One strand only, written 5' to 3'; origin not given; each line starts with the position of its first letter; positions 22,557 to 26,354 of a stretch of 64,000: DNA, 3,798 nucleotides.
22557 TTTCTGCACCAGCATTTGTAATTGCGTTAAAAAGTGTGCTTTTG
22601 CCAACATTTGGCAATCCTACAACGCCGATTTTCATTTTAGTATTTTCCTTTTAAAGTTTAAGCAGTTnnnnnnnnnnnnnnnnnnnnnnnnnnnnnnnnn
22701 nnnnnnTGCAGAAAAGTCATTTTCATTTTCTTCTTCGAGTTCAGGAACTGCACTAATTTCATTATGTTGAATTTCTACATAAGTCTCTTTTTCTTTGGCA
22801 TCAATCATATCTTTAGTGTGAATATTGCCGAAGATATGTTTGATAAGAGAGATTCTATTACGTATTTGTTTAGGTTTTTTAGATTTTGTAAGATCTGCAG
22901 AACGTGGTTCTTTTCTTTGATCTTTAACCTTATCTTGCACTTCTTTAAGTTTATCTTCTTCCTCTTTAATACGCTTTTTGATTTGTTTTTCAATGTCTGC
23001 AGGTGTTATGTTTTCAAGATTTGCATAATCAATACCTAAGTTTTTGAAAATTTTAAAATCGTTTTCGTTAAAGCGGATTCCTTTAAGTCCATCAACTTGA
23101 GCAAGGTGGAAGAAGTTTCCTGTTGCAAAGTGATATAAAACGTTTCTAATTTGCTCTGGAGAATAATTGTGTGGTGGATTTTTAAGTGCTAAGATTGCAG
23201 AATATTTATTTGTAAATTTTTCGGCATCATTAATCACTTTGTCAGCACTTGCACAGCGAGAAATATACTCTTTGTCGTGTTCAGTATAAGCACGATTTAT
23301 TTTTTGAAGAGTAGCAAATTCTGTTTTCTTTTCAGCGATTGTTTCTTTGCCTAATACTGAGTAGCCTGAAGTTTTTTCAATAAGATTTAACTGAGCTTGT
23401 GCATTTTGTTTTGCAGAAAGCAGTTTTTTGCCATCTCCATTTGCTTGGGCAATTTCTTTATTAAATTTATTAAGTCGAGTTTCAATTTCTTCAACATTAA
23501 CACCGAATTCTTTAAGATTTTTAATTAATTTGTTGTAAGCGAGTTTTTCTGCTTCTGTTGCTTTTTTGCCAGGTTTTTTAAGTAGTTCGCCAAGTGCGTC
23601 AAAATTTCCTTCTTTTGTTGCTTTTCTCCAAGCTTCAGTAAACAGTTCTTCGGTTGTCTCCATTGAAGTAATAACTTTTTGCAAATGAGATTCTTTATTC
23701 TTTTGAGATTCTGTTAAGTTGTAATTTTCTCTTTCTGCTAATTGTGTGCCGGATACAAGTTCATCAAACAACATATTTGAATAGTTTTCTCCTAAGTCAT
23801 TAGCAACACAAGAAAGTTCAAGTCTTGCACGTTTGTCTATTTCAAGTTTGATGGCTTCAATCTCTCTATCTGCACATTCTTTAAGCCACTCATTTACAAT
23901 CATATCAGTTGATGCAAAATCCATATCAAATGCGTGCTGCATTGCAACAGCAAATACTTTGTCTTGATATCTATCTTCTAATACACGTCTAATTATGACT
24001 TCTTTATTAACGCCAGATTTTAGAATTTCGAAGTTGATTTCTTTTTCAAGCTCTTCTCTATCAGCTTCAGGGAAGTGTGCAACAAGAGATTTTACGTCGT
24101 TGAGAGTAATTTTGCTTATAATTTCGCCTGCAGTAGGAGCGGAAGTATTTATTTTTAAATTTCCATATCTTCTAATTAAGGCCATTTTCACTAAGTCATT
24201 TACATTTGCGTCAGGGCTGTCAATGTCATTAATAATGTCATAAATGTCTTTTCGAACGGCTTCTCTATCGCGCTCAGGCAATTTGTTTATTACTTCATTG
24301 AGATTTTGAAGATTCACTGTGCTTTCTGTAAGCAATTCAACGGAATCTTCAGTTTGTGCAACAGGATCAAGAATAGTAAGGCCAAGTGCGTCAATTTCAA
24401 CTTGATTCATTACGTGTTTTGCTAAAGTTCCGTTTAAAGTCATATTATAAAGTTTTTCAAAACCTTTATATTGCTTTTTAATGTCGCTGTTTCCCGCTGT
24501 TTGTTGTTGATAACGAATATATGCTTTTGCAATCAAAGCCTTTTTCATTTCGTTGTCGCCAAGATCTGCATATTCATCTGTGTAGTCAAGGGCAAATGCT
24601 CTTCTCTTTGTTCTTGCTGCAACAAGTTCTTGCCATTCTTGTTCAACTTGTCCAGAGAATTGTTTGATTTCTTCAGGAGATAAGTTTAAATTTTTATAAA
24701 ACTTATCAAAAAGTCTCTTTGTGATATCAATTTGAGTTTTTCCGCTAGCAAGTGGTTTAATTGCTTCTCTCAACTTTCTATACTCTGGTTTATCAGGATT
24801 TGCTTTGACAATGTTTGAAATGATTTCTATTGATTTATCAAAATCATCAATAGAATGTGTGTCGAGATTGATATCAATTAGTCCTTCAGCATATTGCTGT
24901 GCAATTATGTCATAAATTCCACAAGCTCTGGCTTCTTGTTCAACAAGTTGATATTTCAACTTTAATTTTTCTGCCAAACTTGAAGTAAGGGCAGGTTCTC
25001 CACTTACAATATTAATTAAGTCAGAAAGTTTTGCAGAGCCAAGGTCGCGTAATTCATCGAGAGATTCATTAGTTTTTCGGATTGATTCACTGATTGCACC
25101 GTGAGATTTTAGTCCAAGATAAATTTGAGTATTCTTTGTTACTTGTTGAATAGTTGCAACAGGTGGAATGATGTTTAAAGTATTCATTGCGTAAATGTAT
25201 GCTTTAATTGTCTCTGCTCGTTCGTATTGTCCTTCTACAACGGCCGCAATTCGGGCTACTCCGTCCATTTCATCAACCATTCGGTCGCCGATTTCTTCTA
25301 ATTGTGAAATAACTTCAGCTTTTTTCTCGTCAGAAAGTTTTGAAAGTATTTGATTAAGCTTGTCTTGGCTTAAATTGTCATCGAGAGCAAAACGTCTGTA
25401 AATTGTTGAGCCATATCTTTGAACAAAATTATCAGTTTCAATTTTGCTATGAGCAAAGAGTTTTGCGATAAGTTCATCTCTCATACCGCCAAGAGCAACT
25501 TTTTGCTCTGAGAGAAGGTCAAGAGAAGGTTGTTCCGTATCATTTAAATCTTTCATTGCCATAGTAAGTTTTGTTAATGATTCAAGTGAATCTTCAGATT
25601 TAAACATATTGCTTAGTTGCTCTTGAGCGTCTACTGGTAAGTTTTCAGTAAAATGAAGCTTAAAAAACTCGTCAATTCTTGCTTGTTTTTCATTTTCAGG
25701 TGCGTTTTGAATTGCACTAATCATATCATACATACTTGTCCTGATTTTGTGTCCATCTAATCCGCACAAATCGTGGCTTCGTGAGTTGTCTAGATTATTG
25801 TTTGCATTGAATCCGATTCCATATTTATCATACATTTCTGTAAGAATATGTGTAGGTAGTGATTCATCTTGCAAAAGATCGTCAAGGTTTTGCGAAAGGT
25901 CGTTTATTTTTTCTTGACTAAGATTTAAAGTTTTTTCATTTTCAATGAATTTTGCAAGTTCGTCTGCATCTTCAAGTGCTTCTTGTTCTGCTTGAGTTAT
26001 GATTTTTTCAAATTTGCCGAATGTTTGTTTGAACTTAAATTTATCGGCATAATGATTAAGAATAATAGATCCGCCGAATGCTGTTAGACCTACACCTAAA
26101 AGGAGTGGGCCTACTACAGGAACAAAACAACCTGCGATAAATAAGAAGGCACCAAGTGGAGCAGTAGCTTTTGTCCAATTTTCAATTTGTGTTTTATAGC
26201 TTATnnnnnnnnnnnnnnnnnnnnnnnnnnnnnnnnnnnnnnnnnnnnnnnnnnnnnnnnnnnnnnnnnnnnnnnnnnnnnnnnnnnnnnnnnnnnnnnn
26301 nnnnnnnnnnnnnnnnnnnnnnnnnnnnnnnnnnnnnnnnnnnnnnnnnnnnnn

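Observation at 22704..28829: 2,041-aa orphan giant protein embedded among core translation and secretion genes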

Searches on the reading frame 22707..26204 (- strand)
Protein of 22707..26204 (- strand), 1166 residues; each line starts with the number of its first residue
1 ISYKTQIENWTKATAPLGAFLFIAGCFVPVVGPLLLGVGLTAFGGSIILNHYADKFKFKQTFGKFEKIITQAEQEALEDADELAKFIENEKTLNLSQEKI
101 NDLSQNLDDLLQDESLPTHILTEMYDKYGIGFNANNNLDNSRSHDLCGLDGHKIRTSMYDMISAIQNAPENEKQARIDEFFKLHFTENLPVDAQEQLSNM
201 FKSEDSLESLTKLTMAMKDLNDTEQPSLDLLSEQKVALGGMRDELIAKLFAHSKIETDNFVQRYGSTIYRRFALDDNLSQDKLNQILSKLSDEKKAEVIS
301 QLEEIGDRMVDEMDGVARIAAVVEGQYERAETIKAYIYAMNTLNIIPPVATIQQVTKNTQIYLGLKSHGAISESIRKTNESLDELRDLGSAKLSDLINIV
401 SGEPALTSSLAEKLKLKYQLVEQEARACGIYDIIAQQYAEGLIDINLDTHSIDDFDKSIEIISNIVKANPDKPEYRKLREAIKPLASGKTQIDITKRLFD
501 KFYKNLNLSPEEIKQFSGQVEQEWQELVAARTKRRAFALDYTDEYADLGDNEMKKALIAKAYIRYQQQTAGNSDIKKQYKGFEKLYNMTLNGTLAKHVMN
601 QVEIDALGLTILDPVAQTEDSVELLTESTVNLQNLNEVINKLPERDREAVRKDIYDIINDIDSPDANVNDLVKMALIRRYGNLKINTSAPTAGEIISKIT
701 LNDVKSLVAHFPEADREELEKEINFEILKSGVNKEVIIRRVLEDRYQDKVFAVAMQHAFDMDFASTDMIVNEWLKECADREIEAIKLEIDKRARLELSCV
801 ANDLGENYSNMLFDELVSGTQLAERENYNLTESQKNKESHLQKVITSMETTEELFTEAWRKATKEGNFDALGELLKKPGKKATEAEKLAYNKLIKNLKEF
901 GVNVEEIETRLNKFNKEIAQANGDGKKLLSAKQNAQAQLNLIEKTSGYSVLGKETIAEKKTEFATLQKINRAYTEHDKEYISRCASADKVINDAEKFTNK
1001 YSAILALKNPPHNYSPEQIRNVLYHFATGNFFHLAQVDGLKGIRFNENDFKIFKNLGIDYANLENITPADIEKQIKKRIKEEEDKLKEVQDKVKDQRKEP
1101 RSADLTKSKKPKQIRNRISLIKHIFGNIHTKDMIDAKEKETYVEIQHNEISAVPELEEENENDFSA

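Call 53: predict_structure(alignment_id=A6)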
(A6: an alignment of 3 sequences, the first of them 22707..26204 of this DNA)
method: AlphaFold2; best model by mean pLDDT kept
length: 1166 residues; sequences in the alignment: 3
mean_pLDDT: 51.5   pTM: 0.28
mean pLDDT of the five models: 51.5, 49.1, 46.9, 46.6, 45.3
residues with pLDDT >= 90: 6; 70-90: 210; 50-70: 385; < 50: 565
segments of 3 or more residues with pLDDT < 50: 1-87, 133-140, 251-259, 261-264, 311-377, 398-412, 433-458, 486-490, 531-545, 600-639, 658-671, 681-712, 726-737, 742-845, 896-903, 922-928, 934-978, 1092-1114, 1140-1166
pLDDT, mean of each block of 10 residues (from residue 1): 34 39 36 34 33 29 26 29 43 63 83 83 83 41 68 83 87 88 84 89 84 86 72 52 53 42 51 59 67 69 64 33 25 25 25 27 29 45 57 51 38 55 63 41 34 46 60 70 52 63 74 81 68 38 50 77 79 68 71 57 38 28 27 41 56 53 39 52 36 36 42 57 53 45 42 29 31 28 27 26 29 28 27 38 50 61 56 59 60 50 51 57 49 46 31 35 38 43 61 69 75 74 73 67 61 62 60 71 67 39 30 51 68 58 30 28 25
secondary structure, 60 per line:
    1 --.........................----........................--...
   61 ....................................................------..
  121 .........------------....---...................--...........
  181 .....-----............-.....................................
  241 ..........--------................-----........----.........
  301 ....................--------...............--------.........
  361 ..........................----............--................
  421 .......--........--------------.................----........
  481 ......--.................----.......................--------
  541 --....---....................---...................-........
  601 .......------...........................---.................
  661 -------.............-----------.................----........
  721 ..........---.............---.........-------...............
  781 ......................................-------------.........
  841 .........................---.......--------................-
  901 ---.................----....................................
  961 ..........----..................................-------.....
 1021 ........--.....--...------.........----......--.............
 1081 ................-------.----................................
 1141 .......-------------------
elements in order (helices of 4 or more, strands of 3 or more residues): H3-27 H32-55 H58-112 H119-128 H142-145 H149-167 H170-184 H191-202 H204-250 H259-274 H280-287 H292-320 H329-343 H352-386 H391-402 H405-427 H430-437 H452-468 H473-486 H489-505 H510-532 H543-546 H550-569 H573-591 H593-607 H614-640 H644-660 H668-680 H692-708 H713-730 H734-746 H750-758 H766-818 H832-865 H869-875 H884-899 H904-920 H925-970 H975-1008 H1016-1028 H1031-1035 H1047-1055 H1060-1065 H1068-1096 H1109-1147
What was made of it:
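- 26055..26168 (-): Hydrophobic helical hairpin, aa 888-925: Gly/Ala-rich, no charged residue, central 'PVVGP' turn. AF2 gives helix, 4-residue break, helix over this region at low pLDDT (call 53).
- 25230..26054 (-): Conserved juxtamembrane helical core, aa 926-1200 ('ADKFKFK', 'YD.YG.GF', 'G.DG..IR', '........'). AF2 pLDDT is 83-89 for aa ~975-1105 (call 53).
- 22950..25229 (-): Long all-helical arm, aa 1201-1960, partly built from repeated helical modules. AF2 secondary structure (call 53, low global confidence).
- On Chlamydial Inc-type hairpin proteins: AF2 gives helix-break-helix (call 53).
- Checked: Residues 876-2041 are predicted as all helix, 45 helices and no strands (call 53).
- A Pro/Gly turn, and AF2 helix-break-helix over the segment (call 53). 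All-helical arm (call 53). The arm model has low confidence (pLDDT 51.5, pTM 0.28; call 53).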

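Call 64: fold_search(model_id=the predicted structure, library=pdb)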
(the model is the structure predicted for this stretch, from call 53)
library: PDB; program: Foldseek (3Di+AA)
matches with E <= 10: 102; with E <= 0.001: 0
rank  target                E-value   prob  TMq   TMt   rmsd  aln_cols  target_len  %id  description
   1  7nyx_A                2.0e-02  0.11  0.05  0.05  77.8      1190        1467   12  Cryo-EM structure of the MukBEF-MatP-DNA monomer (closed conformation) (released 2021-07-07)
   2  6sb0_A                1.5e-01  0.08  0.07  0.06  43.0      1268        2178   11  cryo-EM structure of mTORC1 bound to PRAS40-fused active RagA/C GTPases (released 2019-10-16)
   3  9gm7_A                1.5e-01  0.05  0.05  0.05  79.4      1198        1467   12  MukBEF in a nucleotide-bound state with open neck gate (monomer) (released 2025-03-26)
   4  9oge_A                2.3e-01  0.10  0.07  0.10  30.0       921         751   11  Cryo-EM structure of human exportin-1 conjugated with KPT-127 and bound to human ASB8-ELOB/C (released 2025-11-26)
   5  9k2v_A                2.5e-01  0.38  0.12  0.14  18.3       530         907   11  Cyanophage A4 pre-ejectosome (released 2025-04-09)
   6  5dhf_C                3.0e-01  0.08  0.08  0.08  35.7      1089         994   14  Crystal Structure of hRio2 NES Peptide in complex with CRM1-Ran-RanBP1 (released 2015-09-16)
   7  9p8y_A                3.1e-01  0.12  0.08  0.09  34.8       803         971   11  Human TRPM8 closed, ligand-free structure resolved in GDN using cryo-EM (released 2026-03-25)
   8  7cnd_C                3.1e-01  0.08  0.08  0.09  35.1      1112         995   13  NCI-1 in complex with CRM1-Ran-RanBP1 (released 2021-06-09)
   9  3gjx_A                4.0e-01  0.06  0.07  0.07  37.8      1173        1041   10  Crystal Structure of the Nuclear Export Complex CRM1-Snurportin1-RanGTP (released 2009-05-26)
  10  9n6z_SP               4.3e-01  0.07  0.07  0.05  40.8      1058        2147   13  SSU processome maturation and disassembly, State D (released 2025-11-05)
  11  6yvu_B                4.3e-01  0.04  0.06  0.06  87.3      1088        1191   12  Condensin complex from S.cerevisiae ATP-free apo non-engaged state (released 2020-07-15)
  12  7dbg_C                4.9e-01  0.06  0.06  0.07  35.9      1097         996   12  Yeast CRM1e (apo) in complex with Ran-RanBP1 (released 2021-09-29)
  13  6yvu_A                5.7e-01  0.04  0.05  0.05  86.9      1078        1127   12  Condensin complex from S.cerevisiae ATP-free apo non-engaged state (released 2020-07-15)
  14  6x2u_C                6.5e-01  0.05  0.07  0.08  35.9      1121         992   12  Crystal Structure of PKINES peptide bound to CRM1 (released 2020-07-01)
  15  5dh9_C                6.7e-01  0.06  0.08  0.08  35.7      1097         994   12  Crystal Structure of PKI NES Flip Mutant Peptide in complex with CRM1-Ran-RanBP1 (released 2015-09-16)
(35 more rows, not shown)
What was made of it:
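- On SMC/Rad50/MukB: The Foldseek MukB row has TM 0.05 and rmsd 78 A (call 64).
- Closest known: SMC / MukB / Rad50 and bacterial dynamin-like proteins. Different: The Foldseek TM-score is 0.05 (call 64).
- The top Foldseek row for the arm is MukB (call 64). The MukB match has TM-score 0.05 and rmsd 78 A, which is meaningless (call 64).
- Tried and rejected: Foldseek of the arm (call 64) gave E of 0.02 or more and TM of 0.14 or less.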

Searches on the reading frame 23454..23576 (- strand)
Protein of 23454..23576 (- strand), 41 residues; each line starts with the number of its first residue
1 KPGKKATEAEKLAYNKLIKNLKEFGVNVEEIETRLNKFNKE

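Call 87: search_solved_structures(query=A9, max_evalue=10, show_alignments=3)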
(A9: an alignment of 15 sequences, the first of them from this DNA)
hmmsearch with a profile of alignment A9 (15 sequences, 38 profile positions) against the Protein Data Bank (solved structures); distinct sequences matched with E-value up to 10: 18.
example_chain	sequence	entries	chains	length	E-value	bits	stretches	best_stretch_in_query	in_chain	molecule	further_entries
5byo_A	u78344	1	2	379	2.9e-05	26.7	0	22-30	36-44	dTor_12x31L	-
4yxz_A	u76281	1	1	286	8.2e-05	25.2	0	22-30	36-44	dTor_9x31L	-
4yxy_A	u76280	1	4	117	0.11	15.3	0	22-30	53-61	dTor_9x31L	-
6e11_d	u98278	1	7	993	0.19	14.5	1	15-35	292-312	Translocon component PTEX150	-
5oq2_A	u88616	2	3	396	0.3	13.8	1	7-27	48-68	Cwp19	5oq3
4jrb_A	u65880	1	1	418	0.39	13.5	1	12-31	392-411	Green fluorescent protein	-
6dzi_R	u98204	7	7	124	0.69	12.7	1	11-28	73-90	50S ribosomal protein L20 | Large ribosomal subunit protein bL20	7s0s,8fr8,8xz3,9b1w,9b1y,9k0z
5o60_R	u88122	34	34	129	0.75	12.6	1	11-28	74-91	50S ribosomal protein L20 | Large ribosomal subunit protein bL20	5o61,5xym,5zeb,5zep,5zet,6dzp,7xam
2lf3_A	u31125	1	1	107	1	12.2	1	17-37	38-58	Effector protein hopAB3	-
5v7q_Q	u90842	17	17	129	1.3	11.8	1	13-28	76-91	50S ribosomal protein L20 | Large ribosomal subunit protein bL20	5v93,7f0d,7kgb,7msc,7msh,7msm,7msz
3mti_A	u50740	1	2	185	1.6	11.6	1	15-33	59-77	rRNA methylase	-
3net_A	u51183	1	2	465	3.3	10.5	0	19-35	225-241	Histidyl-tRNA synthetase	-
4eq7_A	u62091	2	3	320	3.5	10.5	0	12-28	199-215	ABC transporter, substrate binding protein (Polyamine)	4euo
6ixz_A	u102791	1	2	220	5.2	9.9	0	26-38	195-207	Sortase family protein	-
8es3_A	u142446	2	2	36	6.1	9.7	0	1-15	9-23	Designed miniprotein oPPalpha: DPro10Pro11 turn | Designed miniprotein oPPalpha: Pro10DPro11 turn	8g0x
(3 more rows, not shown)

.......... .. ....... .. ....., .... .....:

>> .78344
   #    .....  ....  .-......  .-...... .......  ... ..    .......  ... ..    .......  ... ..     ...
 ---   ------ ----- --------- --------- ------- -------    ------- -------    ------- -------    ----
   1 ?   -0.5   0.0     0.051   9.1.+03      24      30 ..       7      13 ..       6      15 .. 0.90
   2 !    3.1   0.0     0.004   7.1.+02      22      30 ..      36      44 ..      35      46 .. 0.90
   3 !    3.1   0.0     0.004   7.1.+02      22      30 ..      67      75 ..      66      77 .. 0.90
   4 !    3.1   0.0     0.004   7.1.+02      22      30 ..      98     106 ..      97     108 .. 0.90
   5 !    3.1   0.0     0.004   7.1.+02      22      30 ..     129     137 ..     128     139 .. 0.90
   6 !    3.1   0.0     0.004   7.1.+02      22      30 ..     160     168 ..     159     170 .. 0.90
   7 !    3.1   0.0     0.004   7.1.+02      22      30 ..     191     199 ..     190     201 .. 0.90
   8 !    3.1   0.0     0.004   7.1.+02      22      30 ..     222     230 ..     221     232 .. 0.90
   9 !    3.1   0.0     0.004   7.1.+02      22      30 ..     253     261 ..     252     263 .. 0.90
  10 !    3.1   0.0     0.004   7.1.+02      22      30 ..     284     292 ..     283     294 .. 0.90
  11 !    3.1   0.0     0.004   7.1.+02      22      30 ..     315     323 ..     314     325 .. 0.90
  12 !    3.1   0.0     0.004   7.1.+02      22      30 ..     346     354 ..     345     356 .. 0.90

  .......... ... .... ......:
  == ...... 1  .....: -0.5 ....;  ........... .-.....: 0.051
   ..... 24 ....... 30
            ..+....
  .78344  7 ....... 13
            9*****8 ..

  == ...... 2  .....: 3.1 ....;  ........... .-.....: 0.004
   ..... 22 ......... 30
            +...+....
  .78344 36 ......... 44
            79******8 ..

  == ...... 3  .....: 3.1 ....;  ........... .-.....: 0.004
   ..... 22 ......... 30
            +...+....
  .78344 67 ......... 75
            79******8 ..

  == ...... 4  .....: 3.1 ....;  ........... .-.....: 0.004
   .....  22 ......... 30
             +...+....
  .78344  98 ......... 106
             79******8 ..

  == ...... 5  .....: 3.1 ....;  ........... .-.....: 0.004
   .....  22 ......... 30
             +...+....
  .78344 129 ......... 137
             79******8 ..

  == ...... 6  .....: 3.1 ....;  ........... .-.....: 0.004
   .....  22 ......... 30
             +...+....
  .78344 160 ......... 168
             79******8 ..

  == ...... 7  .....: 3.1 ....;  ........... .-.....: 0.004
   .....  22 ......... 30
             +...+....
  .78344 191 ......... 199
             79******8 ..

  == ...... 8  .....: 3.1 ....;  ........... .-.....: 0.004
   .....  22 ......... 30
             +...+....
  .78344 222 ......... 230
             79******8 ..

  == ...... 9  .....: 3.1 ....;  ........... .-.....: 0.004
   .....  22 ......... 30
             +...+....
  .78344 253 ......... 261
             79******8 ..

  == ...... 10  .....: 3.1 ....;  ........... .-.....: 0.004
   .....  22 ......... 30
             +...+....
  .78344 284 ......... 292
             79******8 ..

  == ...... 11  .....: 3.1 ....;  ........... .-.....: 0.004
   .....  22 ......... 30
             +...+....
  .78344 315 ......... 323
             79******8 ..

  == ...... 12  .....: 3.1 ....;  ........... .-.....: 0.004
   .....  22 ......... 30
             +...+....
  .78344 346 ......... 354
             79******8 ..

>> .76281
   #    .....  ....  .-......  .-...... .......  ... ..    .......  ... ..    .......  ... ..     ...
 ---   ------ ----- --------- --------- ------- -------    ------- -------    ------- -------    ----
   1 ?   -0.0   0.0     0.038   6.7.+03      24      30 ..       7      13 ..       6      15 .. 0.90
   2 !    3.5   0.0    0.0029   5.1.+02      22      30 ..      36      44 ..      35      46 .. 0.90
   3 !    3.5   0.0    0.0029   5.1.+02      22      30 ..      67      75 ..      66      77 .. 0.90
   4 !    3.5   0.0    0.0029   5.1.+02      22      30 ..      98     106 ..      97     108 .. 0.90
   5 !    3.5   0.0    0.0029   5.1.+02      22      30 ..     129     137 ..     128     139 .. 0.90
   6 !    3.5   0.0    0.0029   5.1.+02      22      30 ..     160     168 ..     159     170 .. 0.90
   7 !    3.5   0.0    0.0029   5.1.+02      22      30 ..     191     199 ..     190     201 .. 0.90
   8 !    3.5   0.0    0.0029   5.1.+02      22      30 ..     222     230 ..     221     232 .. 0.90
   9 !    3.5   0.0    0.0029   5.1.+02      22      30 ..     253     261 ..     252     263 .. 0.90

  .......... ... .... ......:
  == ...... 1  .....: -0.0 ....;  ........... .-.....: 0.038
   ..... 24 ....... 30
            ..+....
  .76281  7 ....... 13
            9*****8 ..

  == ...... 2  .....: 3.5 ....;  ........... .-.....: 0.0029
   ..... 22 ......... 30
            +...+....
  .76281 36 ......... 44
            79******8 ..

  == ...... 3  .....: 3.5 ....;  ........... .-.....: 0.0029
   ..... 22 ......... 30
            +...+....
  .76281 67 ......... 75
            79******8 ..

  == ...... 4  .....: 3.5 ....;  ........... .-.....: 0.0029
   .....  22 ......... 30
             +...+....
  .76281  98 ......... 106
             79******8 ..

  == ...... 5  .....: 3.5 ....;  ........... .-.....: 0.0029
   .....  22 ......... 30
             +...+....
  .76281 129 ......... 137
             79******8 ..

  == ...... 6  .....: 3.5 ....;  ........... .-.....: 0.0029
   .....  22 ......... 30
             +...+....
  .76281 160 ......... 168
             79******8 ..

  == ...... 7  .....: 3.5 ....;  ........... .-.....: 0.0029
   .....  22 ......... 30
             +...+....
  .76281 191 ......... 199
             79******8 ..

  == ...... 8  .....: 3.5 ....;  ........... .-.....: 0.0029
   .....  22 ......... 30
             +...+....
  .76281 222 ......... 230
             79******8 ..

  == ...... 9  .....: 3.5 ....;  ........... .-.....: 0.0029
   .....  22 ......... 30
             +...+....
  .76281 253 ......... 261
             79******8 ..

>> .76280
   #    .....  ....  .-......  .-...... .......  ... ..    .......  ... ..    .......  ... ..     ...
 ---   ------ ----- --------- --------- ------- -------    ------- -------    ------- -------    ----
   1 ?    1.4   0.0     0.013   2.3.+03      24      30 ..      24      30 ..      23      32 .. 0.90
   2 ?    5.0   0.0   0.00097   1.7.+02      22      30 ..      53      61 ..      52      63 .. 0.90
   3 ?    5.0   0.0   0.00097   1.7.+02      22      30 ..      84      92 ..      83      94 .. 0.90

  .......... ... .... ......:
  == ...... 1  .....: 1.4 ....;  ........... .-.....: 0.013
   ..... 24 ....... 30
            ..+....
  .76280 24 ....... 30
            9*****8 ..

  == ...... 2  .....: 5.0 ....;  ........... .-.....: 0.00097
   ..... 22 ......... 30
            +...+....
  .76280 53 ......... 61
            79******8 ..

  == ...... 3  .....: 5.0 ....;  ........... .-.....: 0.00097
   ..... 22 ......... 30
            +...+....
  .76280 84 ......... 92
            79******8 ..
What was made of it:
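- All the weak hits fall on a generic helix-Gly-helix junction (call 87).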

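Call 88: search_protein_families(library=pfam, alignment_id=A9, max_evalue=10)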
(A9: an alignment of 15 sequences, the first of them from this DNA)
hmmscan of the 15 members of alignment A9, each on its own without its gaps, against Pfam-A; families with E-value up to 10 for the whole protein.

A. member 1, seq(41 aa): 2 families
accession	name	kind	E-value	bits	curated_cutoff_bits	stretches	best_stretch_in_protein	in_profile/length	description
PF19551.4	DUF6074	-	0.045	14.4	27.2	1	4-40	30-66/83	Family of unknown function (DUF6074)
PF17959.7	EF-hand_14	-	0.081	13.7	23.7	1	7-38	12-41/90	EF-hand domain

B. families by the number of members that match (of 15 scanned): 10 families
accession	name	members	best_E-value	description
PF03979.19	Sigma70_r1_1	1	0.0088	Sigma-70 factor, region 1.1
PF02909.22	TetR_C_1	1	0.017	Tetracyclin repressor-like, C-terminal domain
PF02861.25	Clp_N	1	0.03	Clp amino terminal domain, pathogenicity island component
PF19551.4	DUF6074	1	0.045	Family of unknown function (DUF6074)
PF05377.16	FlaC_arch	1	0.057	Flagella accessory protein C (FlaC)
PF08738.15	Gon7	1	0.059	Gon7 family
PF22567.2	UBA_9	1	0.066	UBA-like domain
PF17959.7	EF-hand_14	1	0.081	EF-hand domain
PF20155.4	TMP_3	1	0.086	Tape measure protein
PF04405.19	ScdA_N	1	0.14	Domain of Unknown function (DUF542)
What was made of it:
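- On Phage tape-measure protein: Pfam TMP_3 matched one repeat copy at E 0.086 (call 88).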
